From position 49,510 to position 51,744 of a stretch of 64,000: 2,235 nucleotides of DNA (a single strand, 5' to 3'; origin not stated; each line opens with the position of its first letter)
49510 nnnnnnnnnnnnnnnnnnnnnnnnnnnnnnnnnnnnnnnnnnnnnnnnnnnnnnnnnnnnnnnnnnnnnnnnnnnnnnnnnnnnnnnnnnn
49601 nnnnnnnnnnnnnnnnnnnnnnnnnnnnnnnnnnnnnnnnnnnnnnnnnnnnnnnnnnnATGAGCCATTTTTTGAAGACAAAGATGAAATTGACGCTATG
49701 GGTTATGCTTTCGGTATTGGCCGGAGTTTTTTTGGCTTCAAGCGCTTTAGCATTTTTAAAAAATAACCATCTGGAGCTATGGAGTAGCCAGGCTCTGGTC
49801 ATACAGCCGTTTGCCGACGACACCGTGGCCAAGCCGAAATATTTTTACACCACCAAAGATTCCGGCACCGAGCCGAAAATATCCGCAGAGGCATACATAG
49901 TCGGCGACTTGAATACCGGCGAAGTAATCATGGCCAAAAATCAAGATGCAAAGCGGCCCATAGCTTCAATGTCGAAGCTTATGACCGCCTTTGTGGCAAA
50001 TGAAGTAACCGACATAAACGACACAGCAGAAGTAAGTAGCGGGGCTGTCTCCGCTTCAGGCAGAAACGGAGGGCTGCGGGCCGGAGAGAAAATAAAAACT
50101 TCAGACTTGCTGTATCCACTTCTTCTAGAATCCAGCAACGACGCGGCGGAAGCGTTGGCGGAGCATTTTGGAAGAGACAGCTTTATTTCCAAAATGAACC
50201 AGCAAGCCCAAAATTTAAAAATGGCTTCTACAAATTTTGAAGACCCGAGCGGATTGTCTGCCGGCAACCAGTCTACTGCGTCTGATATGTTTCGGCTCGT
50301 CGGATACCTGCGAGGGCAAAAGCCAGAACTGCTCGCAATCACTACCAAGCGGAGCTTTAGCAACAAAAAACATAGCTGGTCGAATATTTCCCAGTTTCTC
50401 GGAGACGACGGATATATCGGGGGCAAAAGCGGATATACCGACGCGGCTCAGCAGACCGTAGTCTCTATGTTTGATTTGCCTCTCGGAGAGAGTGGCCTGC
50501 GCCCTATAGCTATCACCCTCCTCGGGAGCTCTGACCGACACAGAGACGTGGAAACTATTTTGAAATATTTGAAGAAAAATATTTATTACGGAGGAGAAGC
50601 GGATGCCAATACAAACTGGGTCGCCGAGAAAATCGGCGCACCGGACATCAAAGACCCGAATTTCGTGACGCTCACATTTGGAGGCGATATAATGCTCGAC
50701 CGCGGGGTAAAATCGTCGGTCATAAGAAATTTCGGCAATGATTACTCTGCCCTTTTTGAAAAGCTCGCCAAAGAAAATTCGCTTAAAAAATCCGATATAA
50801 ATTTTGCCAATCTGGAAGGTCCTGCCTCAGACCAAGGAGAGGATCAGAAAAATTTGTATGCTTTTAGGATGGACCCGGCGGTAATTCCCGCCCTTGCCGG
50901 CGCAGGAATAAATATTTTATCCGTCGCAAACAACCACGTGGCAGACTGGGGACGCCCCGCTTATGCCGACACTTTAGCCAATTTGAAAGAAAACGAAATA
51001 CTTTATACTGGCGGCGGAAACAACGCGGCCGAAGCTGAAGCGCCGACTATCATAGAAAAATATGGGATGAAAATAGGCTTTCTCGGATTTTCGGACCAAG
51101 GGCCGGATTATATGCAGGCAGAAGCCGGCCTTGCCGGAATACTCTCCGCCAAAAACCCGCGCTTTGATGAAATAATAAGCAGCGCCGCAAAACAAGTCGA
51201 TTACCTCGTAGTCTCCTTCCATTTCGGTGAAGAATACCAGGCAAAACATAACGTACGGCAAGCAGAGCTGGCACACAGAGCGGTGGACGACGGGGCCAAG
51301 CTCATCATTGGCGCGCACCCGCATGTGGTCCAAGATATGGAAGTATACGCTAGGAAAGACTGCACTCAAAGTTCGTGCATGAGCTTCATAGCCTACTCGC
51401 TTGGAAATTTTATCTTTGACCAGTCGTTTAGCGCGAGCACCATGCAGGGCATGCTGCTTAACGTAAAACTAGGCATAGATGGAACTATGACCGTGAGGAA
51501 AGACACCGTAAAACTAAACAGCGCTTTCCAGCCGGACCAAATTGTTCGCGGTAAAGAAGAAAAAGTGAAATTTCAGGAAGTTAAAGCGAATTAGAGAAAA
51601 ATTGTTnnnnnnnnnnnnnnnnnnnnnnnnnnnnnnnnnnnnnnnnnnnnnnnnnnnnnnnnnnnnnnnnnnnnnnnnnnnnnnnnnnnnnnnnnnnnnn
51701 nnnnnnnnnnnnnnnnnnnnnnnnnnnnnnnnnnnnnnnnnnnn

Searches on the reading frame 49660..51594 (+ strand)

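Call 3: search_protein_families(library=pfam, proteins=[window:49660-51594:+], max_evalue=0.01)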
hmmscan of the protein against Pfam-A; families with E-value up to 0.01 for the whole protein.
window:49660-51594:+ (644 aa): 4 families
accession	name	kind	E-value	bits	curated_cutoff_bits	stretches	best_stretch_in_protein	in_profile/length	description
PF09587.15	PGA_cap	-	3.7e-67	226.9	27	1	337-588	1-255/255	Bacterial capsule synthesis protein PGA_cap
PF00768.25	Peptidase_S11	-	1.3e-41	143.1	27.6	1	69-269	5-221/239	D-alanyl-D-alanine carboxypeptidase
PF13354.11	Beta-lactamase2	-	4.4e-08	33.2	22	1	81-261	4-191/214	Beta-lactamase enzyme family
PF02113.21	Peptidase_S13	-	9e-06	25.1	22.8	0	75-121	17-63/444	D-Ala-D-Ala carboxypeptidase 3 (S13) family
